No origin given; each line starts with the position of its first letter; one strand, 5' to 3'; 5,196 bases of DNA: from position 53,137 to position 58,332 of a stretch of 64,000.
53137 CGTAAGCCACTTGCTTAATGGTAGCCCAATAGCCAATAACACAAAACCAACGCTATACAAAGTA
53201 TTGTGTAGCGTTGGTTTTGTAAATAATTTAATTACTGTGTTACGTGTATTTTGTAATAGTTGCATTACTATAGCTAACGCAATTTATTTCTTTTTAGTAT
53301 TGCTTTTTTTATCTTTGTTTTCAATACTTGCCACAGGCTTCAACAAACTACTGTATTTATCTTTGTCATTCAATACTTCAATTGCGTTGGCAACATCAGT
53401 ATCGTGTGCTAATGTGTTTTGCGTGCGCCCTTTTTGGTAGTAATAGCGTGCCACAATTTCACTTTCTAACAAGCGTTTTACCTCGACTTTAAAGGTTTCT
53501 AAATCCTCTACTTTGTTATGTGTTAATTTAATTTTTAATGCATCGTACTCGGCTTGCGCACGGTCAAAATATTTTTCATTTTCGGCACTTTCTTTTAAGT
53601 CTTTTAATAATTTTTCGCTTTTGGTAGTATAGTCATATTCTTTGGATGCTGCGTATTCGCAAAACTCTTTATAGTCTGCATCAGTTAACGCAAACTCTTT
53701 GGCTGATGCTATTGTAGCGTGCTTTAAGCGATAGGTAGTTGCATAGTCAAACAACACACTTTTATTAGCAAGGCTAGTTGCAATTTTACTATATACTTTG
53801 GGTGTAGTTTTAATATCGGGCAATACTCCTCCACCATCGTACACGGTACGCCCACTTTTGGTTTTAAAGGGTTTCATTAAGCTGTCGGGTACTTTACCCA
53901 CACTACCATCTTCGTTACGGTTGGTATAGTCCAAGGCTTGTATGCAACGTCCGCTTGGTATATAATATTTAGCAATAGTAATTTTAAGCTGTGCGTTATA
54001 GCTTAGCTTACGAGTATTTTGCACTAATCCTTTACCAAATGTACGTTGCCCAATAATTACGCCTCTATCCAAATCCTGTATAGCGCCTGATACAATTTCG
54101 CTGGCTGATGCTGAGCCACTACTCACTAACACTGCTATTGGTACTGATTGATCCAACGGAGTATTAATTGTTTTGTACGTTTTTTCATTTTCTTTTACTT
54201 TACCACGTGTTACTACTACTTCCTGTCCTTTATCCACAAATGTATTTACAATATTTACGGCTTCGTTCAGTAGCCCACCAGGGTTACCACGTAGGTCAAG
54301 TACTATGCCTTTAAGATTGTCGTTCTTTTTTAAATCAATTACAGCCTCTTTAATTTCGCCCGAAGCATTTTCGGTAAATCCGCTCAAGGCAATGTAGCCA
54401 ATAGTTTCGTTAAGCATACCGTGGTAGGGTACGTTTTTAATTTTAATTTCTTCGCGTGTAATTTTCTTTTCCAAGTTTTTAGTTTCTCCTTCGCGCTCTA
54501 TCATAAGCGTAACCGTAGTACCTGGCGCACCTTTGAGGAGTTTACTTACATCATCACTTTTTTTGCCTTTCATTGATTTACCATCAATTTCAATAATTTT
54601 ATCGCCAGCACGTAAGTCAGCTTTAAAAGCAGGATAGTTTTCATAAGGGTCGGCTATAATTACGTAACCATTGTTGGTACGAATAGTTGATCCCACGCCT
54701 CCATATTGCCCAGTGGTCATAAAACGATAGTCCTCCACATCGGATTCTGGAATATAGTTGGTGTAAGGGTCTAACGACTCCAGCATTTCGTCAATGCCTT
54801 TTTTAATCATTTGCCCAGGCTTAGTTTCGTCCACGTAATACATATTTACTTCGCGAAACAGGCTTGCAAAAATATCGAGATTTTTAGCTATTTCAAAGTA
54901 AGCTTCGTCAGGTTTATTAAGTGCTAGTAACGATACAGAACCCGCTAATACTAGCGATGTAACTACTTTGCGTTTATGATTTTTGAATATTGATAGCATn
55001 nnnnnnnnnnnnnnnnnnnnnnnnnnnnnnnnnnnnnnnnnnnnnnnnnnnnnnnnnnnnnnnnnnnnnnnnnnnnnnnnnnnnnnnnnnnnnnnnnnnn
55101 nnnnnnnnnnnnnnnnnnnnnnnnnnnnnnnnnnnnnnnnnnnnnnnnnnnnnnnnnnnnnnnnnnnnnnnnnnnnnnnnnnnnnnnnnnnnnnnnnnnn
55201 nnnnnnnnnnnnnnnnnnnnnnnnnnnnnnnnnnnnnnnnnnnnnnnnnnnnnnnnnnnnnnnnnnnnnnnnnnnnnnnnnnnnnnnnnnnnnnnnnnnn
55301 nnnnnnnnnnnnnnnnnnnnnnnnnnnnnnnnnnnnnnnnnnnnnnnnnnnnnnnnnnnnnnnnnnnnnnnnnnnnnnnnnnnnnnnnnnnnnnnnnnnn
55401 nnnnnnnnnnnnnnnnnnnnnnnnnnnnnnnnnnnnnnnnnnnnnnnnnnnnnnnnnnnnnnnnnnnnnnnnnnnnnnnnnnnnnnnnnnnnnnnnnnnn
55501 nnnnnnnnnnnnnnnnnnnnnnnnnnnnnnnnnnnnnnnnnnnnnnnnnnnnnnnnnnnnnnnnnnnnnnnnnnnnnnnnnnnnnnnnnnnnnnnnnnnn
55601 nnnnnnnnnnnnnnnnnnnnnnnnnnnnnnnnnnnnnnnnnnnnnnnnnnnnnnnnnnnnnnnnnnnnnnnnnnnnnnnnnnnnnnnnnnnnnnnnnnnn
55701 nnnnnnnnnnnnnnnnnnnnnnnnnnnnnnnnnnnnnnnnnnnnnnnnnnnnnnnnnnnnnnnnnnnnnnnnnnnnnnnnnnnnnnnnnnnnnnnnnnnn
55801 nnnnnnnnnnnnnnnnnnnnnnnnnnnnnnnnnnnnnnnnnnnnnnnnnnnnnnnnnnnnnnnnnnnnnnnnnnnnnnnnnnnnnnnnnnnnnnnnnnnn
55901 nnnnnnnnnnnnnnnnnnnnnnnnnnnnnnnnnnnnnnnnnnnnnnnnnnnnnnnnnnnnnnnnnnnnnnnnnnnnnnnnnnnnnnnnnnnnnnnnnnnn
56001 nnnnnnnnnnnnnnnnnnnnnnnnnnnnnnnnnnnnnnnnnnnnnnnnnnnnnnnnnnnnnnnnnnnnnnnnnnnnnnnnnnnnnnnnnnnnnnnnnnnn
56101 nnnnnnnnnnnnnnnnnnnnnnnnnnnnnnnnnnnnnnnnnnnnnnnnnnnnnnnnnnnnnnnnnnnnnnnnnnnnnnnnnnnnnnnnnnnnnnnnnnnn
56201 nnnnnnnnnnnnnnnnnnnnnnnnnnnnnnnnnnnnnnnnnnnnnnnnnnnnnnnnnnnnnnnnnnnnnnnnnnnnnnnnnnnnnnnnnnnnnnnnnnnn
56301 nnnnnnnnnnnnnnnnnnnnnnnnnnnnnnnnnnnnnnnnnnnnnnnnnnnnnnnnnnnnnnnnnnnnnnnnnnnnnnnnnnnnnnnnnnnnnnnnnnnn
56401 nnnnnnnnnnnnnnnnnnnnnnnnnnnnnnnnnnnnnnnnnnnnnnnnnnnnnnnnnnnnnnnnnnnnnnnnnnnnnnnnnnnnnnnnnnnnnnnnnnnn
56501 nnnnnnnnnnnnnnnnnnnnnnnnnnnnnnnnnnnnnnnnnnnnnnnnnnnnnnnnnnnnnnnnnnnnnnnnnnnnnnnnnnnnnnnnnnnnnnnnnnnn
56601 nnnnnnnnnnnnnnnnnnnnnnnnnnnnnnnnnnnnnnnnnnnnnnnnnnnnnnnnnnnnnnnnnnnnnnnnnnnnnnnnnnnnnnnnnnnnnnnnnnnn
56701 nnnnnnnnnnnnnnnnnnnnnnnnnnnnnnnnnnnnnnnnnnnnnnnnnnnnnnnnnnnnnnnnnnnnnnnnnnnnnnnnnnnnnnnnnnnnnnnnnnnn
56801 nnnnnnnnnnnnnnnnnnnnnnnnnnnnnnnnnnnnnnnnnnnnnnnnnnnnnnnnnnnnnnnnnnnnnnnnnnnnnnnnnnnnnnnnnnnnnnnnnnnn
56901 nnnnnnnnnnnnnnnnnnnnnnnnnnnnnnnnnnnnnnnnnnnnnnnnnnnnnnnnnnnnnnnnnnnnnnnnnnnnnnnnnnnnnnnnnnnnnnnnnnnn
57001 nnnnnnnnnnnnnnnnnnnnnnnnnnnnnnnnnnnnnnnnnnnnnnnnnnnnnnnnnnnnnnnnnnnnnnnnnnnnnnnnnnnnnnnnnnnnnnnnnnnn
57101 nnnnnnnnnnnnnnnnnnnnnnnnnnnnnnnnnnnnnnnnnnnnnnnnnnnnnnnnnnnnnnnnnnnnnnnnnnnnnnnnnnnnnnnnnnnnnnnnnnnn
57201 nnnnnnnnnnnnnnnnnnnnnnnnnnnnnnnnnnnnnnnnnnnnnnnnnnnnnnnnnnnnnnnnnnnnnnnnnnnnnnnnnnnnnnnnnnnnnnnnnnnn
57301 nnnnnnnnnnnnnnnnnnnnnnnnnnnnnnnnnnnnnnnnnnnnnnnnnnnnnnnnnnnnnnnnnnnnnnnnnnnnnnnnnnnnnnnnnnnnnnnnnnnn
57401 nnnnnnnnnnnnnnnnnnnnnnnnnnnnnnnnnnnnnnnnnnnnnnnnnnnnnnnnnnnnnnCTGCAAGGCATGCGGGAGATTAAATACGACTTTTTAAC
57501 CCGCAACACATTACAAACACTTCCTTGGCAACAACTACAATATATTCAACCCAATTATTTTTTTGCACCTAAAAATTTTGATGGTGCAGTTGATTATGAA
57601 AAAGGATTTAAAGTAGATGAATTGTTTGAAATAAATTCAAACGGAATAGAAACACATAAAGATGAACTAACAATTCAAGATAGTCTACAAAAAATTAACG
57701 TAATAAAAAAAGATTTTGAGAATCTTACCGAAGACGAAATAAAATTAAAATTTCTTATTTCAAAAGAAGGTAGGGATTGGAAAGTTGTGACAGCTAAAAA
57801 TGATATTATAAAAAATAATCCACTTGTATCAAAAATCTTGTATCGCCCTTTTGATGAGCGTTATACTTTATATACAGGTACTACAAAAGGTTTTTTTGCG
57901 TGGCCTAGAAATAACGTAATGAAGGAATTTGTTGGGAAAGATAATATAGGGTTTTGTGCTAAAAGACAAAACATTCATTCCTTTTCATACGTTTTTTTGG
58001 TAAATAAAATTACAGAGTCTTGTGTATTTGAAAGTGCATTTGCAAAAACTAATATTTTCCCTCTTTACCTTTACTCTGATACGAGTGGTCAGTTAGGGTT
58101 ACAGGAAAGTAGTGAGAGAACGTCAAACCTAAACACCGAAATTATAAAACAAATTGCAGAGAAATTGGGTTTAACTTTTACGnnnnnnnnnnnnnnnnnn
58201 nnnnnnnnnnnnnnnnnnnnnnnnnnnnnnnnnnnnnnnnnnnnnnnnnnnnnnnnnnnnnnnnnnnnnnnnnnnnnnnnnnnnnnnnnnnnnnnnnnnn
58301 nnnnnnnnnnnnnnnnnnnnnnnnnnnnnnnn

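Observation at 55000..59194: Solitary single-polypeptide Type IIG/IIL-like restriction-modification gene bracketed by unusually long non-coding regions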

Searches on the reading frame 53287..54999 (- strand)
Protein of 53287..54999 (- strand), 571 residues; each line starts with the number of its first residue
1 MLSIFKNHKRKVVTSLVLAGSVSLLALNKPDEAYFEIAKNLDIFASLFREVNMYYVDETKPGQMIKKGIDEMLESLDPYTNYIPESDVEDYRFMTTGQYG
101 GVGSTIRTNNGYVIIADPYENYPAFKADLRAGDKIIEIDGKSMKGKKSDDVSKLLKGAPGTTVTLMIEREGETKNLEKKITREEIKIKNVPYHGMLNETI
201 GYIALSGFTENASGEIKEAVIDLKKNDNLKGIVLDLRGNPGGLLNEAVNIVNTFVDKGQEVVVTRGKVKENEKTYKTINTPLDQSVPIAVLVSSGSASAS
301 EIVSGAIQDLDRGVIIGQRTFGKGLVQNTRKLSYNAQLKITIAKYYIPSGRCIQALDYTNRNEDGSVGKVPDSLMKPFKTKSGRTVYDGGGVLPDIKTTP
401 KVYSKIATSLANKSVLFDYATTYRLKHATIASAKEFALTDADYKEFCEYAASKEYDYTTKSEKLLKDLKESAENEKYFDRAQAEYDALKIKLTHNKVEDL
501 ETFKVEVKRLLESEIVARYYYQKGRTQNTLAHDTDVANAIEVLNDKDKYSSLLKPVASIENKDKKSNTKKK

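Call 13: search_protein_families(library=pfam, proteins=[window:53287-54999:-])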
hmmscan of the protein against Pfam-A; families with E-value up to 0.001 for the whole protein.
window:53287-54999:- (571 aa): 4 families
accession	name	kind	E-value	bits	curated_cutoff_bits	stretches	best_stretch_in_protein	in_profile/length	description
PF03572.23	Peptidase_S41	-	1.1e-49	168.6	24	1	200-355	2-156/165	Peptidase family S41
PF13180.12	PDZ_2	-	2.1e-13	50.8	27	1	101-177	2-77/80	PDZ domain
PF17820.7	PDZ_6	-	2.9e-10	40.2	27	1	114-169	1-54/54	PDZ domain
PF00595.29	PDZ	-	3.5e-08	34.1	23.2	1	100-167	10-80/81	PDZ domain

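Call 19: find_related_loci(query=window:53287-54999:-, collection=genome_contigs, flank=10000)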
Query window:53287-54999:- (571 aa) in genome_contigs; peptide patterns used: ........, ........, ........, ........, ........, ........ (x = any residue, [..] = any of these).
191 stretches matched a pattern; 85 encode a relative of the query (tblastn E <= 1e-3); the best 80 are kept; 80 distinct loci.
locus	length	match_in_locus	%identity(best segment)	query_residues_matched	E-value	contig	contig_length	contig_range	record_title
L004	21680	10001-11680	83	1-560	0e+0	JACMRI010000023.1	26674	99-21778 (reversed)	MAG: Bacteroidia bacterium isolate LF-bin-500 FL-bin-500-contig-k141_224344, whole genome shotgun sequence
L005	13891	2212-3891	85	1-560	0e+0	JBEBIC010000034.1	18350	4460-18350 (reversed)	MAG: Bacteroidia bacterium isolate SF1_2_14 NODE_2240_length_18350_cov_6.443044, whole genome shotgun sequence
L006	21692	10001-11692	64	1-563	0e+0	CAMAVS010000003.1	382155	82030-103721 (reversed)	MAG: Chitinophaga pinensis isolate ME-08apr19-307 genome assembly, contig: ME-08apr19-C9, whole genome shotgun sequence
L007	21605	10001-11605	66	34-562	0e+0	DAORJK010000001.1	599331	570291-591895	MAG TPA_asm: Bacteroidia bacterium isolate AMR_MDS_5553 NODE_1_length_599331_cov_49.016685, whole genome shotgun sequenc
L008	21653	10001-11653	62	4-553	0e+0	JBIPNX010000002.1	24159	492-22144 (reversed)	MAG: Flavobacteriales bacterium isolate ME2018-11-08GD_3300042901_group8_bin15 Rohwer_bin940_scaffold_935_c1, whole geno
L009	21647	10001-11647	62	3-553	0e+0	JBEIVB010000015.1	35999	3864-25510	MAG: Flavobacteriales bacterium isolate Sample-111-S82-bin-94 Sample_111_S82-bin_94-k141_387933, whole genome shotgun se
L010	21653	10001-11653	62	4-553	0e+0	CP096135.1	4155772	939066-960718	MAG: Sphingobacteriales bacterium JAD_PAG50586_3 chromosome, complete genome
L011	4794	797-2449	62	4-553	0e+0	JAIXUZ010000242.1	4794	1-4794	MAG: Bacteroidetes bacterium isolate D1_MAG_00048 pond_D1_MAG_00048_000000000320, whole genome shotgun sequence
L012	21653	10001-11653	62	4-553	0e+0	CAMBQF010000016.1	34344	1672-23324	MAG: Chitinophaga pinensis isolate MiE-14oct19-232 genome assembly, contig: MiE-14oct19-C1368, whole genome shotgun sequ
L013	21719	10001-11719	60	2-570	0e+0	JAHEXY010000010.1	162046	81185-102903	MAG: Bacteroidetes bacterium isolate nzgw115 NODE_64_length_162047_cov_10.146326, whole genome shotgun sequence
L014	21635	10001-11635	60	8-553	0e+0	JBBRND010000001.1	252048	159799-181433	MAG: Bacteroidia bacterium isolate La1_metabat2.114 LA1C_B2.114_k141_1136981L_252048_cov_16.0015, whole genome shotgun s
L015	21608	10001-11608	61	12-553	0e+0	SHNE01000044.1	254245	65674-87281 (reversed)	MAG: Bacteroidetes bacterium isolate Bin7_1 c_000000000014, whole genome shotgun sequence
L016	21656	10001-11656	59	4-554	0e+0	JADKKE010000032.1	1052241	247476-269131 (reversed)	MAG: Bacteroidetes bacterium isolate Vibo_18-Q3-R45-57_MAXAC.083 tig00177879-10-10521740, whole genome shotgun sequence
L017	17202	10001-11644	58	3-553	0e+0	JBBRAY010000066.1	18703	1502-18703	MAG: Bacteroidia bacterium isolate Co_metawrap_2317 Cmw_2317_k141_24364272_length_18703_cov_12.9974, whole genome shotgu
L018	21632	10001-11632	60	22-564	0e+0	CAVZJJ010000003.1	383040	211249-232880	MAG: uncultured Bacteroidetes bacterium isolate MFD04716.bin.2.246 genome assembly, contig: contig_9776, whole genome sh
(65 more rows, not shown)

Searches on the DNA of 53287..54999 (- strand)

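Call 84: search_with_rna_model(model_id=R2, sources=[L004, L005, L006, L007, L008, L009, L010, L012, L013, L014, L015, L016, L017, L018, L021, L023, L024, L025, L026, L027, L029, L030, L032, L034, L035, L036, L038, L039, L040, L041, L042, L045, L046, L047, L049, L051, L053, L054, L055, L056, L057, L059, L061, L062, L063, L064, L065, L069, L070, L071, L072, L074, L077, L080, L083], max_evalue=1)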
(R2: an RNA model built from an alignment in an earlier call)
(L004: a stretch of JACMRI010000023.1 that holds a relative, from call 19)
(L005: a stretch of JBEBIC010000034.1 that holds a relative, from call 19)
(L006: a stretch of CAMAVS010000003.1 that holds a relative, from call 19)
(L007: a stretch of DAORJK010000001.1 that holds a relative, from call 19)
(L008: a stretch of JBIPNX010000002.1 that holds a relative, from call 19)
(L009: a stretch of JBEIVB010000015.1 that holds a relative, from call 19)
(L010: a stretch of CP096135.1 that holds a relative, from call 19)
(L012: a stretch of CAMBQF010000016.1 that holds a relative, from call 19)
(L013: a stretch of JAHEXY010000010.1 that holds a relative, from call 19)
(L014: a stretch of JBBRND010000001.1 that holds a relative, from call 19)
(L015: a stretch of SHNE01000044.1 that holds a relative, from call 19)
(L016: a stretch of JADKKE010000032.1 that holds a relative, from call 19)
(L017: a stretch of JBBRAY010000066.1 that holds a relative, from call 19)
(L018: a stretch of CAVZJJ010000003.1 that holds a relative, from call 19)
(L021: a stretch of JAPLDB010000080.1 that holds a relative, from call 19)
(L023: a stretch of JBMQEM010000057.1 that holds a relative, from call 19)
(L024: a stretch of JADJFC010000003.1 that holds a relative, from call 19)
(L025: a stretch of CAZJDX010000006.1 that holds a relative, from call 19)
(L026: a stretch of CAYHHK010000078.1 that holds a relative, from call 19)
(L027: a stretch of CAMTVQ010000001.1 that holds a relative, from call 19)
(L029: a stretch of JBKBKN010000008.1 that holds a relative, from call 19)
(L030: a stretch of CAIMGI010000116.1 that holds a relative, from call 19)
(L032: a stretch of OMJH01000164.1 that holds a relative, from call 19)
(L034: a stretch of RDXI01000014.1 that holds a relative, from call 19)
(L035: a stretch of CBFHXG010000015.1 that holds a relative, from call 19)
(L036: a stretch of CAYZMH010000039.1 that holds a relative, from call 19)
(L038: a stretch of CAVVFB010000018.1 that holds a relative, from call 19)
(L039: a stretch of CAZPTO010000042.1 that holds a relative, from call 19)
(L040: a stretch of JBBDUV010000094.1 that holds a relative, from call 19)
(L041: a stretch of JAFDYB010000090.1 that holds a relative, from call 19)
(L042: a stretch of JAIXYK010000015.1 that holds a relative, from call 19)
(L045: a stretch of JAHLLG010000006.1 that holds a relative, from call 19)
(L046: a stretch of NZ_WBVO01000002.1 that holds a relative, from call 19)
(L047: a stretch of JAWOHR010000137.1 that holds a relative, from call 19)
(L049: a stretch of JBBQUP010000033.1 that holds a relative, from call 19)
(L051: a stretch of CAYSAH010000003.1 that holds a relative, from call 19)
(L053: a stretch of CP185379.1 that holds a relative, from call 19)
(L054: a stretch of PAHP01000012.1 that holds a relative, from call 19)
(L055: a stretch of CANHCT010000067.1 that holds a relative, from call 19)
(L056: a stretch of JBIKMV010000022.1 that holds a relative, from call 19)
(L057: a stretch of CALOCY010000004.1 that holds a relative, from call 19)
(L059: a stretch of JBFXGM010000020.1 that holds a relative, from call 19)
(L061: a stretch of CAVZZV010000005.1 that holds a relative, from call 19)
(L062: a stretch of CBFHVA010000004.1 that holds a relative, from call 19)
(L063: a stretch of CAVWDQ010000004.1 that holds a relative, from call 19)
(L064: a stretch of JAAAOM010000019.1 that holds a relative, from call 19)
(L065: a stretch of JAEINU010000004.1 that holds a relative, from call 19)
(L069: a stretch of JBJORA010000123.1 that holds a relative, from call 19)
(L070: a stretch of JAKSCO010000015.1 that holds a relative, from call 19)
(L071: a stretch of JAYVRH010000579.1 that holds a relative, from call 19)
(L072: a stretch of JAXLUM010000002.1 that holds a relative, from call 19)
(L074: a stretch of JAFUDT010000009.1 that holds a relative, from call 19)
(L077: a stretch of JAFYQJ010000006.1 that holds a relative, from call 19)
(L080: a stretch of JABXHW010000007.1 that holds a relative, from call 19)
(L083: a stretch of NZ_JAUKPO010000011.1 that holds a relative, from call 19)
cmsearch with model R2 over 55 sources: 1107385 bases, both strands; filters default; matches with E-value up to 1: 1.
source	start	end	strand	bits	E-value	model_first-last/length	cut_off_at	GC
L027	14925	15055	-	35.3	3.1e-05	1-135/135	no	0.34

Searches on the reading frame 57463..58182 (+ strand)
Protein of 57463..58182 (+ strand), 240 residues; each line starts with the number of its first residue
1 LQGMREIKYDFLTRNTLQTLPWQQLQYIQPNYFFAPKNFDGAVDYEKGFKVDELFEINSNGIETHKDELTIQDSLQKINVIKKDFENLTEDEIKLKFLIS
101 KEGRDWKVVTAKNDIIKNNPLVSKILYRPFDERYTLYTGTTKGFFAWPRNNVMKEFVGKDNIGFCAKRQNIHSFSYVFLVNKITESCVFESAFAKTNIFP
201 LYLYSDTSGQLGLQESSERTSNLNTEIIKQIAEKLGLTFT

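Call 91: find_homologous_proteins(query=window:57463-58182:+, max_evalue=0.00001)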
Query window:57463-58182:+ (240 aa): 30 proteins with E <= 0.00001 among 383 candidates.
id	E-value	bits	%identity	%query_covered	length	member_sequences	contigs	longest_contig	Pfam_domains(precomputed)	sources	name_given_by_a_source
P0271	7.9e-59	217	51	97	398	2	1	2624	PF18135.8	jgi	jgi:predicted helicase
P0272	1.6e-53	200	44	100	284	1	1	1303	PF18135.8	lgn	-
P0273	1.2e-42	164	41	98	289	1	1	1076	PF18135.8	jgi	jgi:predicted helicase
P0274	9.2e-42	161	39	100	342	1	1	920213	PF18135.8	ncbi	-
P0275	3.6e-37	146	42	80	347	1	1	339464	PF18135.8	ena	-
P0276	9.8e-35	138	41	83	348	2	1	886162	PF18135.8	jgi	jgi:predicted helicase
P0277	7.0e-34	135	43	79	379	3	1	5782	PF18135.8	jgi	jgi:predicted helicase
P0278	9.1e-34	135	39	91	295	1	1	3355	PF18135.8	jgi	-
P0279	2.5e-33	133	37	100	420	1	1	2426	PF18135.8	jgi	jgi:predicted helicase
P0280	7.8e-33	132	36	98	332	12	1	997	PF18135.8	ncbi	ncbi:MAG: type ISP restriction/modification enzyme, partial [Dolichospermum sp.]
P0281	2.4e-32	130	38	100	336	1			PF18135.8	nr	nr:type ISP restriction/modification enzyme [Candidatus Brachybacter algidus]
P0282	3.1e-32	130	46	65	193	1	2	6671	PF18135.8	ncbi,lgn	-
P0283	3.3e-31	127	35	100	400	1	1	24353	PF18135.8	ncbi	ncbi:MAG: hypothetical protein QM642_04500 [Edaphocola sp.]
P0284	3.9e-31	126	38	100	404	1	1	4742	PF18135.8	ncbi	-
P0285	1.0e-29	122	38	100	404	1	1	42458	PF18135.8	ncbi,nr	ncbi:MAG: hypothetical protein EAZ53_14840 [Bacteroidetes bacterium]|nr:MAG: hypothetical protein EA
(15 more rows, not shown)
